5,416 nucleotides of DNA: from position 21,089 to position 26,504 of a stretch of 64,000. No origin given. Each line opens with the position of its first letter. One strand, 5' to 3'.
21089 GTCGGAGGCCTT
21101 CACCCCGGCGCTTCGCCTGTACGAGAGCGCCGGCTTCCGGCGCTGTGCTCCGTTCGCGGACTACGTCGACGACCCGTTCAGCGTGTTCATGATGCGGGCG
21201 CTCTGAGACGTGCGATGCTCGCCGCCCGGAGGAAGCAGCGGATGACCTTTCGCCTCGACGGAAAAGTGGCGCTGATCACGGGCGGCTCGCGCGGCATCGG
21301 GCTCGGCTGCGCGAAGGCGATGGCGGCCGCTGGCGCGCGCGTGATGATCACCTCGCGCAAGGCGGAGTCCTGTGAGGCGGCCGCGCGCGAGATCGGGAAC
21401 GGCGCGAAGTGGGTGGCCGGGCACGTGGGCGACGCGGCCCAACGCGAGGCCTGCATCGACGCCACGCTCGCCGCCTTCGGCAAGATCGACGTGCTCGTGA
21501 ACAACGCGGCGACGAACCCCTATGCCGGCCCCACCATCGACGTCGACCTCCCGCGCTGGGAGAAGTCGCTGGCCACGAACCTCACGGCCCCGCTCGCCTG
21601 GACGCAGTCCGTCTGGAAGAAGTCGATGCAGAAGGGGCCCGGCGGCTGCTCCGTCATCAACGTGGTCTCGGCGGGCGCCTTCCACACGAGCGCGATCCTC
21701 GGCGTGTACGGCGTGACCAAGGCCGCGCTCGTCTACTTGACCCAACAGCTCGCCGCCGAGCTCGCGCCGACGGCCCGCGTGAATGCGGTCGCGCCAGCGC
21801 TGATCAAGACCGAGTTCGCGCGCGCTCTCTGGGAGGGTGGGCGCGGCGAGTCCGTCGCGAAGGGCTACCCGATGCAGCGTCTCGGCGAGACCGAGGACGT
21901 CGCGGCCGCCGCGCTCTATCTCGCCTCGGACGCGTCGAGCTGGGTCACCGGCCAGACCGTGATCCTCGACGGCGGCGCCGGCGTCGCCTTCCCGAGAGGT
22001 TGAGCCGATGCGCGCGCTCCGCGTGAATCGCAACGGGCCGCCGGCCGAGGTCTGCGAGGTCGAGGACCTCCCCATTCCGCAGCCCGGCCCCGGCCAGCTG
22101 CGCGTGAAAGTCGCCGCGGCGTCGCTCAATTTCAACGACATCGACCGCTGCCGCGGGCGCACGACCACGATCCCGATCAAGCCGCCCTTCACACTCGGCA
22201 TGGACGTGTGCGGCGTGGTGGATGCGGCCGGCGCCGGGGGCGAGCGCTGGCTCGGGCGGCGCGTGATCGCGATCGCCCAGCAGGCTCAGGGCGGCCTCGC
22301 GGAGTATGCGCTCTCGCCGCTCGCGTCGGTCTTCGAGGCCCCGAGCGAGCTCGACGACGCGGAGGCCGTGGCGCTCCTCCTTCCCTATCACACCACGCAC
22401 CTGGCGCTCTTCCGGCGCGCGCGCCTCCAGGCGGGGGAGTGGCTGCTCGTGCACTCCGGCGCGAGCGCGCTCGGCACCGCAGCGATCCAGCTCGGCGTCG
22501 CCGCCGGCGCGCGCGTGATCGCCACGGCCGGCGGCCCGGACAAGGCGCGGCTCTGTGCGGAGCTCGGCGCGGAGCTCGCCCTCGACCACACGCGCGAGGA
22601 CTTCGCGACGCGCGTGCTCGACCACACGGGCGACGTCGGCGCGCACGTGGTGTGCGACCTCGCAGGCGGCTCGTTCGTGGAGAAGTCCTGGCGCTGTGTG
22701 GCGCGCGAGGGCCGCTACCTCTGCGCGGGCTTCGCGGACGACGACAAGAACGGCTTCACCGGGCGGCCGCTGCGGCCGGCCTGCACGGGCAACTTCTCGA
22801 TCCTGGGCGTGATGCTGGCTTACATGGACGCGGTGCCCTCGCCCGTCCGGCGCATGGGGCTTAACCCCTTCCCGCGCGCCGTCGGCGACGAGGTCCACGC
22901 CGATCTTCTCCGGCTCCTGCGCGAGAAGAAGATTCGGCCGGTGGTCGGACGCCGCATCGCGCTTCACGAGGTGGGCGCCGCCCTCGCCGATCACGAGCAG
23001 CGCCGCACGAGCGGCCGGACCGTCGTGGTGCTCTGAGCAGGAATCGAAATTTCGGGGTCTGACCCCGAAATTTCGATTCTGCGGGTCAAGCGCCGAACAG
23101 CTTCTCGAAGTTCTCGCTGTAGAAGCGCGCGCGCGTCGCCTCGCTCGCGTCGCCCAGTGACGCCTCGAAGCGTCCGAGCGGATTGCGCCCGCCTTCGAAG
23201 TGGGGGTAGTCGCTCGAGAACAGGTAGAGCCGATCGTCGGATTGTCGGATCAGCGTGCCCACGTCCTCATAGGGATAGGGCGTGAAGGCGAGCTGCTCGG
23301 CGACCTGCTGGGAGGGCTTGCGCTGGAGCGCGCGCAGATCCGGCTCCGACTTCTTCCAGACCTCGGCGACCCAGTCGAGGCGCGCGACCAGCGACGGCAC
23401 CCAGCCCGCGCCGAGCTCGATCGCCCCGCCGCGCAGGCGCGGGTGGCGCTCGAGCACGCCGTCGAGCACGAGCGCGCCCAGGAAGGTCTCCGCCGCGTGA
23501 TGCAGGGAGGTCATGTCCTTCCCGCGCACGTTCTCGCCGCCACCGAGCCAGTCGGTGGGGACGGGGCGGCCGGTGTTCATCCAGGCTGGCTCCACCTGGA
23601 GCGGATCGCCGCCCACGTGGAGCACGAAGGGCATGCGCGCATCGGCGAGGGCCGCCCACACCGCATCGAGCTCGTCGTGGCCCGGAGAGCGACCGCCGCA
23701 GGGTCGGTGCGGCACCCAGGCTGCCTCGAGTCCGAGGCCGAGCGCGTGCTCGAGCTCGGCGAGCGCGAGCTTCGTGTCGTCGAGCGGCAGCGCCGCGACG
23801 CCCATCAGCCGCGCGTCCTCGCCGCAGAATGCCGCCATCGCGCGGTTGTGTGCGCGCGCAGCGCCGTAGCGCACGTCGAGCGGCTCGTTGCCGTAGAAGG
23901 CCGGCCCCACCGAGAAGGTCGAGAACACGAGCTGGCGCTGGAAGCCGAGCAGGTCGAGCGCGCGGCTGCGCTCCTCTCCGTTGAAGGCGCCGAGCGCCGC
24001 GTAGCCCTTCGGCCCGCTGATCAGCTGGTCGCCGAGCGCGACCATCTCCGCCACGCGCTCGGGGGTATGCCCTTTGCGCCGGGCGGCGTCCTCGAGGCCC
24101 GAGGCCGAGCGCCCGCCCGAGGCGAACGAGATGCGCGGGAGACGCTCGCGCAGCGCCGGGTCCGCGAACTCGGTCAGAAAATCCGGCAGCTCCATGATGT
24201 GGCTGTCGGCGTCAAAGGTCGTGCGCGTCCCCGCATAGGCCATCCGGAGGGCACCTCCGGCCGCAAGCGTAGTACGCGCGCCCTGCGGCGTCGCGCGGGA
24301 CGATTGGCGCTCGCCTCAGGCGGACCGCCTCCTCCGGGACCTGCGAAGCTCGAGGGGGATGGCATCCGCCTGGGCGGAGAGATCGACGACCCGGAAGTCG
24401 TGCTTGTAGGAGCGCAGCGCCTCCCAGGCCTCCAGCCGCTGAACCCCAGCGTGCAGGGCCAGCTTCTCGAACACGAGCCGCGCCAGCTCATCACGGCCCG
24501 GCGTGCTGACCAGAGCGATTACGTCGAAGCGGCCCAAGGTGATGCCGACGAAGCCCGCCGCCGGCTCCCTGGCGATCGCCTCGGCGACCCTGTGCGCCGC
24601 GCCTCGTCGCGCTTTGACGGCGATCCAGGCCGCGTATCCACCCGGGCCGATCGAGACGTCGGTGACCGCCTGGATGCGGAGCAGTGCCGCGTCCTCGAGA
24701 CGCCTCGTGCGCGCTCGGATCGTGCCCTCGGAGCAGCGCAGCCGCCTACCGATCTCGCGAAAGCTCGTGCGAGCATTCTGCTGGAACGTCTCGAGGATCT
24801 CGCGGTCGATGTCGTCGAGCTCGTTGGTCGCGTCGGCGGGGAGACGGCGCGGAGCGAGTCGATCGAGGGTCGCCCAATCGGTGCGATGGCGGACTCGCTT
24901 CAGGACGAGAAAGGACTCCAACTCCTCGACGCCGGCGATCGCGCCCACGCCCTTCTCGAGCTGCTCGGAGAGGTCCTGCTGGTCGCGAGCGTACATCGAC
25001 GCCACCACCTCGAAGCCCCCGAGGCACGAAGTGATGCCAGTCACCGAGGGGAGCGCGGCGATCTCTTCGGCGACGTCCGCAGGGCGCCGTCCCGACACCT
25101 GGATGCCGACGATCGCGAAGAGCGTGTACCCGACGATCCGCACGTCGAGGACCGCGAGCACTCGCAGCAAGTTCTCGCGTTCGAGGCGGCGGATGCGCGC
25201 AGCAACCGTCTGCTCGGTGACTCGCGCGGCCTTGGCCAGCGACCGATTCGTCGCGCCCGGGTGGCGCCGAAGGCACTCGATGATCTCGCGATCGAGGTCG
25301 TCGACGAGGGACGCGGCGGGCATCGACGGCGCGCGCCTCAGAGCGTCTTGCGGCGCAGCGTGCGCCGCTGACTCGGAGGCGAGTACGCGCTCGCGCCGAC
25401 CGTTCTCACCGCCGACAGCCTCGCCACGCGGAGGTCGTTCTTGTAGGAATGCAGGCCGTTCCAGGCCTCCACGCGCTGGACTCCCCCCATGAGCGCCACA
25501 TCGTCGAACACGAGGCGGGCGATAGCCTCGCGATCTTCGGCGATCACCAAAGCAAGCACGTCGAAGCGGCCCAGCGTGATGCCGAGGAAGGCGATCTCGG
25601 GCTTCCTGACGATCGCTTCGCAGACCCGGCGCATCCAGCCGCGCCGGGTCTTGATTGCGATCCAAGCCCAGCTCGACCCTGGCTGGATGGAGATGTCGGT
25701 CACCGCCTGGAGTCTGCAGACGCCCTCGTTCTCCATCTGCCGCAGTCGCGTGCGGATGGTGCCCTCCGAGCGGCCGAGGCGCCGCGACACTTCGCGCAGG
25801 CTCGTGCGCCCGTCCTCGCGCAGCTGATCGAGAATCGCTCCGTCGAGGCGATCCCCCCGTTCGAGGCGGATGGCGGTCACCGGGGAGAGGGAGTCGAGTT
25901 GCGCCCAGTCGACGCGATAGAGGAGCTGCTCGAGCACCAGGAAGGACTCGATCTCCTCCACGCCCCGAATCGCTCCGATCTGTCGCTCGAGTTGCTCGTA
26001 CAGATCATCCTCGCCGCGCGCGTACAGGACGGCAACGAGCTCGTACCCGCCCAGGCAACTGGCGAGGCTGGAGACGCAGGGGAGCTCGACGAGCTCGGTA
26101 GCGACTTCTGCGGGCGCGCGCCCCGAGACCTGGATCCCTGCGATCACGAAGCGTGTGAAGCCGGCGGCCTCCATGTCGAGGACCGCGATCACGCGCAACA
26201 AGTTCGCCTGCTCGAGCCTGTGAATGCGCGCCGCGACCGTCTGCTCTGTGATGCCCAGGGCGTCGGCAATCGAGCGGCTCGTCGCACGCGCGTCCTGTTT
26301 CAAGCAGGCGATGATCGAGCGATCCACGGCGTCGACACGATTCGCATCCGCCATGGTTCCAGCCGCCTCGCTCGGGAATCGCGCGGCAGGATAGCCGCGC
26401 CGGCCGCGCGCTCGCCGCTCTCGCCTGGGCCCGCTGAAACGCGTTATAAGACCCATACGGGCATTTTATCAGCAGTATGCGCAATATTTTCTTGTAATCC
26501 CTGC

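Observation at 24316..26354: Three paralogous double Lrp/AsnC regulators (two full HTH+RAM repeats per chain), two of them adjacent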

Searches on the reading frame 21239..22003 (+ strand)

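Call 42: search_protein_families(library=pfam, proteins=[window:21239-22003:+], max_evalue=0.00001)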
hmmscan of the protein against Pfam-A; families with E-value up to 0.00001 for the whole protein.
window:21239-22003:+ (254 aa): 4 families
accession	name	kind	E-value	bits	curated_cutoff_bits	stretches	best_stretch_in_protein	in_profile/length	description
PF13561.12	adh_short_C2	-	1.8e-54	185.2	27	1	18-246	6-234/236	Enoyl-(Acyl carrier protein) reductase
PF00106.31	adh_short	-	4.3e-42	144.2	26.6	1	9-198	1-191/195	short chain dehydrogenase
PF23441.1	SDR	-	2.4e-09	37.4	27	1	8-247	7-255/258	SDR-like rossmann domain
PF08659.16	KR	-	3.1e-06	27.7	22.6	1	11-92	3-91/180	KR domain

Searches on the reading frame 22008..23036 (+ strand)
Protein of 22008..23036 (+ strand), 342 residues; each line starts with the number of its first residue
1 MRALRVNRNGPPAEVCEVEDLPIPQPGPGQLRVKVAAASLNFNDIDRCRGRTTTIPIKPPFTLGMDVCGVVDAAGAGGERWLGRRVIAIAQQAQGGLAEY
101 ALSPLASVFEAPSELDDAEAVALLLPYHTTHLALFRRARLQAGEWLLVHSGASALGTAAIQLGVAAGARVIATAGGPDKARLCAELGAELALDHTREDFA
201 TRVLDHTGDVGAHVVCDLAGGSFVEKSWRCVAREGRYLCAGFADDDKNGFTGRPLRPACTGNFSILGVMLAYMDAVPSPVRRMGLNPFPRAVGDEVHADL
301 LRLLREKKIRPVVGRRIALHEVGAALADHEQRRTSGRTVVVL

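Call 42: search_protein_families(library=pfam, proteins=[window:22008-23036:+], max_evalue=0.00001)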
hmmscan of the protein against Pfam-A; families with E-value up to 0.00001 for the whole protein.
window:22008-23036:+ (342 aa): 3 families
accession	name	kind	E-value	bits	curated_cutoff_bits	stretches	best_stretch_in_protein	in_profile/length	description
PF00107.32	ADH_zinc_N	-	1.8e-20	73.6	31.8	1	154-272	1-116/129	Zinc-binding dehydrogenase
PF13602.12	ADH_zinc_N_2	-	1.3e-14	55.8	27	1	186-340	1-134/134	Zinc-binding dehydrogenase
PF08240.17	ADH_N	-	4.8e-11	43.3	23.5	1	27-112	1-103/104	Alcohol dehydrogenase GroES-like domain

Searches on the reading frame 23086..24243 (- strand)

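Call 42: search_protein_families(library=pfam, proteins=[window:23086-24243:-], max_evalue=0.00001)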
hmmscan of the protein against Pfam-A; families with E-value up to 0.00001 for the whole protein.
window:23086-24243:- (385 aa): 1 family
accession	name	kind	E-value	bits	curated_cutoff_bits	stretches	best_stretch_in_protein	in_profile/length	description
PF04909.20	Amidohydro_2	-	5.9e-12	46.4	26.4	1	118-384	51-288/289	Amidohydrolase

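Call 68: search_protein_families(library=ncbifam, proteins=[window:23086-24243:-], max_evalue=0.001)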
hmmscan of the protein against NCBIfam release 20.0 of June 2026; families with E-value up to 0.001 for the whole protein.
window:23086-24243:- (385 aa): 0 families

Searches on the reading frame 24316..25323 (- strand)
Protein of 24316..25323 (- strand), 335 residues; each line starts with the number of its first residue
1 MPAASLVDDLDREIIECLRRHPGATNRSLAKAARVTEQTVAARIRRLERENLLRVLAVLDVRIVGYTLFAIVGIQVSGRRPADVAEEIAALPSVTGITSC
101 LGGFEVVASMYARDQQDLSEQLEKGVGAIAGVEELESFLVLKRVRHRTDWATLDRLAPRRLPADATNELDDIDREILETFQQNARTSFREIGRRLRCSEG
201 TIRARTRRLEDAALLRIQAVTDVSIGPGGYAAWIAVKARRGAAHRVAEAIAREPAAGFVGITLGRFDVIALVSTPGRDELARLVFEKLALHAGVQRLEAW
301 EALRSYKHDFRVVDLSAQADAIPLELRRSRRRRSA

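Call 3: search_protein_families(library=pfam, proteins=[window:24316-25323:-], max_evalue=0.01)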
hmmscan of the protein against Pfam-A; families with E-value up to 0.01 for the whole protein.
window:24316-25323:- (335 aa): 15 families
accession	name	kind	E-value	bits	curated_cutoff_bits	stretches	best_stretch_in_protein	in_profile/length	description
PF13404.12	HTH_AsnC-type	-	6e-25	87.2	27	2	169-210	1-42/42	AsnC-type helix-turn-helix domain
PF13412.12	HTH_24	-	9.3e-24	83.2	21.9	2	8-53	2-47/48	Winged helix-turn-helix DNA-binding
PF01037.27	AsnC_trans_reg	-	5.5e-17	61.9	25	2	72-143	1-73/73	Lrp/AsnC ligand binding domain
PF22482.2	AsnC_trans_reg_3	-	1.2e-09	38.6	24.4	2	83-151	26-93/95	PF0864 C-terminal dimeric alpha+beta barrel domain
PF01047.28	MarR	-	4.5e-09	36.5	24.6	1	14-54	8-48/59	MarR family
PF08279.18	HTH_11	-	1.5e-06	28.4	25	0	12-55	3-46/55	HTH domain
PF13463.12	HTH_27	-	6.8e-05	23.5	22.2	0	10-53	4-48/68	Winged helix DNA-binding domain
PF12840.13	HTH_20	-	0.00015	22.1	27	0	11-55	6-50/51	Helix-turn-helix domain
PF18024.7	HTH_50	-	0.00036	20.6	27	0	169-208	8-46/50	Helix-turn-helix domain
PF04545.22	Sigma70_r4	-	0.00041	20.2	24.1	1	168-208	4-43/50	Sigma-70, region 4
PF13518.12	HTH_28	-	0.0005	20.5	25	0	13-50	4-39/52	Helix-turn-helix domain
PF13384.12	HTH_23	-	0.00067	19.9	24.6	0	180-208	14-39/50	Homeodomain-like domain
PF12802.13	MarR_2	-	0.0014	19.2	27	0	18-54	14-51/61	MarR family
PF13936.12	HTH_38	-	0.0017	18.5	27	0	173-202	9-37/44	Helix-turn-helix domain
PF22451.2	NirdL-like_HTH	-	0.0053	16.8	27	0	28-54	21-47/47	Siroheme decarboxylase NirDL-like HTH domain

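Call 4: search_protein_families(library=ncbifam, proteins=[window:24316-25323:-], max_evalue=0.01)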
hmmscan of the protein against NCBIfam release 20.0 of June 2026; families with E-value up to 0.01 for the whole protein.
window:24316-25323:- (335 aa): 12 families
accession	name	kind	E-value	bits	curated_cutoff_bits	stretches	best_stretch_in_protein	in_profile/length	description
NF040820.1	trans_reg_LrpA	equivalog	9.8e-23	80.6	250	2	7-144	2-140/141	HTH-type transcriptional regulator LrpA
NF040947.1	trans_reg_LysM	equivalog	6.4e-22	77.8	180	2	169-284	1-115/136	HTH-type transcriptional regulator LysM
NF053758.1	ChrTpTrnRegChrS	equivalog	1.2e-19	70.6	250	2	5-147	10-153/158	chromate efflux transcriptional regulator ChrS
NF008384.0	PRK11179.1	equivalog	2.3e-17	63.2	227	2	166-288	4-128/153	transcriptional regulator AsnC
NF041396.1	TranRegLrp_Halo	equivalog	7.6e-16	58.3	190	2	8-145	4-141/149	HTH-type transcriptional regulator Lrp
NF041395.1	TranRegLrpA1_Halo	equivalog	1.1e-13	51.4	250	1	11-141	7-138/142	HTH-type transcriptional regulator LrpA1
NF008370.0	PRK11169.1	equivalog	2.7e-11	43.4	233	2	7-146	12-155/164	leucine-responsive transcriptional regulator Lrp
NF040708.3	Siroheme_Dcarb_AhbA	equivalog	1e-08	35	140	1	27-119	20-112/144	siroheme decarboxylase subunit alpha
NF040707.3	Siroheme_Dcarb_AhbB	equivalog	2.4e-07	30.6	125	1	28-95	18-86/146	siroheme decarboxylase subunit beta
TIGR02937.1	sigma70-ECF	superfamily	7.1e-05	22.5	42.9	1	164-209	113-157/165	sigma-70 family RNA polymerase sigma factor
TIGR02702.1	SufR_cyano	equivalog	0.00037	20.3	178.8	0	12-59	4-51/208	iron-sulfur cluster biosynthesis transcriptional regulator SufR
TIGR01884.1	cas_HTH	subfamily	0.00076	18.9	60.2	0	168-215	139-186/202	CRISPR-associated CARF protein Csa3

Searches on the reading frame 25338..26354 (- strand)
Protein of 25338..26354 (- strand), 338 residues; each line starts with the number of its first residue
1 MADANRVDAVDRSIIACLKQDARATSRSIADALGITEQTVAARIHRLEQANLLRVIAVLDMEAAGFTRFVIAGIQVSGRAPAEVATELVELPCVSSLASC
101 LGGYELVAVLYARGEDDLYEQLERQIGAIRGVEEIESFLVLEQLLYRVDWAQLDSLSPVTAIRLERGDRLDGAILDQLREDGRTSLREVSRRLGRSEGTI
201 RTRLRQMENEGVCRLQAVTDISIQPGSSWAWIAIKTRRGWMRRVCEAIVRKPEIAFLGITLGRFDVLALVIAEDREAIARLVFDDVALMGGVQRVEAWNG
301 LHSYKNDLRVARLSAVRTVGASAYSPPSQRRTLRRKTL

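Call 3: search_protein_families(library=pfam, proteins=[window:25338-26354:-], max_evalue=0.01)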
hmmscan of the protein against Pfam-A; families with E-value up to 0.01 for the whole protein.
window:25338-26354:- (338 aa): 29 families (the best 25 are shown)
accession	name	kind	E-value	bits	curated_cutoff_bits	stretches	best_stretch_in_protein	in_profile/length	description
PF13412.12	HTH_24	-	2.2e-23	82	21.9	2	168-212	2-46/48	Winged helix-turn-helix DNA-binding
PF13404.12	HTH_AsnC-type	-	1.6e-22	79.5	27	2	8-48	2-42/42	AsnC-type helix-turn-helix domain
PF01037.27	AsnC_trans_reg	-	8.5e-17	61.3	25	2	73-143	2-73/73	Lrp/AsnC ligand binding domain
PF12840.13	HTH_20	-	3.8e-11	43.2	27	1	12-56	7-51/51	Helix-turn-helix domain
PF22482.2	AsnC_trans_reg_3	-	9.4e-10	38.9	24.4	1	241-307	24-90/95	PF0864 C-terminal dimeric alpha+beta barrel domain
PF01047.28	MarR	-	2.5e-08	34.1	24.6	1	13-54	7-48/59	MarR family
PF13384.12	HTH_23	-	5.6e-08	32.8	24.6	2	14-49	10-43/50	Homeodomain-like domain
PF08279.18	HTH_11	-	7.1e-08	32.7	25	1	13-57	4-48/55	HTH domain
PF13518.12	HTH_28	-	1.5e-07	31.8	25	1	175-212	6-41/52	Helix-turn-helix domain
PF08281.18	Sigma70_r4_2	-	2.3e-07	30.8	25.7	0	184-205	27-48/54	Sigma-70, region 4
PF09339.16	HTH_IclR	-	2.1e-06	27.8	22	1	173-211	7-46/52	IclR helix-turn-helix domain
PF22451.2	NirdL-like_HTH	-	2.4e-05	24.2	27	1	28-54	21-47/47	Siroheme decarboxylase NirDL-like HTH domain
PF12802.13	MarR_2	-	2.7e-05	24.7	27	1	24-55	21-52/61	MarR family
PF04545.22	Sigma70_r4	-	3.4e-05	23.7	24.1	0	179-206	16-43/50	Sigma-70, region 4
PF01022.26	HTH_5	-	5e-05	23.5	22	0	174-211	7-43/47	Bacterial regulatory protein, arsR family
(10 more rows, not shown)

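Call 4: search_protein_families(library=ncbifam, proteins=[window:25338-26354:-], max_evalue=0.01)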
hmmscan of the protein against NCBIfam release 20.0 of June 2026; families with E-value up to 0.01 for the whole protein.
window:25338-26354:- (338 aa): 17 families
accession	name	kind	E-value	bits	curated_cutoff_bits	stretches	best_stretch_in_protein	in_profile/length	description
NF040820.1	trans_reg_LrpA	equivalog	4.3e-26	91.5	250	2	7-144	2-140/141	HTH-type transcriptional regulator LrpA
NF040947.1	trans_reg_LysM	equivalog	3.9e-24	85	180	2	7-143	1-135/136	HTH-type transcriptional regulator LysM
NF041395.1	TranRegLrpA1_Halo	equivalog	5.1e-20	71.9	250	2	8-142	4-139/142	HTH-type transcriptional regulator LrpA1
NF041396.1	TranRegLrp_Halo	equivalog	1.8e-18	66.9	190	2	8-127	4-124/149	HTH-type transcriptional regulator Lrp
NF053758.1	ChrTpTrnRegChrS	equivalog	8.4e-18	64.6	250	2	5-144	10-150/158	chromate efflux transcriptional regulator ChrS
NF008384.0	PRK11179.1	equivalog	9.4e-17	61.2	227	2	2-146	2-148/153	transcriptional regulator AsnC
NF008370.0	PRK11169.1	equivalog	5.6e-10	39.1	233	1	168-269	13-118/164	leucine-responsive transcriptional regulator Lrp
TIGR01884.1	cas_HTH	subfamily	6.2e-07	29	60.2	1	172-212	145-185/202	CRISPR-associated CARF protein Csa3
TIGR03879.1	near_KaiC_dom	domain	1.4e-06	28.7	65.1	1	8-45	19-57/91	probable regulatory domain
NF040707.3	Siroheme_Dcarb_AhbB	equivalog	2.6e-06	27.2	125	1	27-96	17-87/146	siroheme decarboxylase subunit beta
TIGR02702.1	SufR_cyano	equivalog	4.5e-06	26.5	178.8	0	12-111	4-105/208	iron-sulfur cluster biosynthesis transcriptional regulator SufR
NF040708.3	Siroheme_Dcarb_AhbA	equivalog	8.5e-06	25.6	140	1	27-133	20-122/144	siroheme decarboxylase subunit alpha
NF033788.1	HTH_metalloreg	subfamily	3.3e-05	23.6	55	0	12-54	14-56/77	metalloregulator ArsR/SmtB family transcription factor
TIGR02937.1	sigma70-ECF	superfamily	0.00012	21.8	42.9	0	178-206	128-156/165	sigma-70 family RNA polymerase sigma factor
NF007753.1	PRK10434.1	equivalog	0.0026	17.4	350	0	173-211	9-47/253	glucitol operon DNA-binding transcriptional repressor SrlR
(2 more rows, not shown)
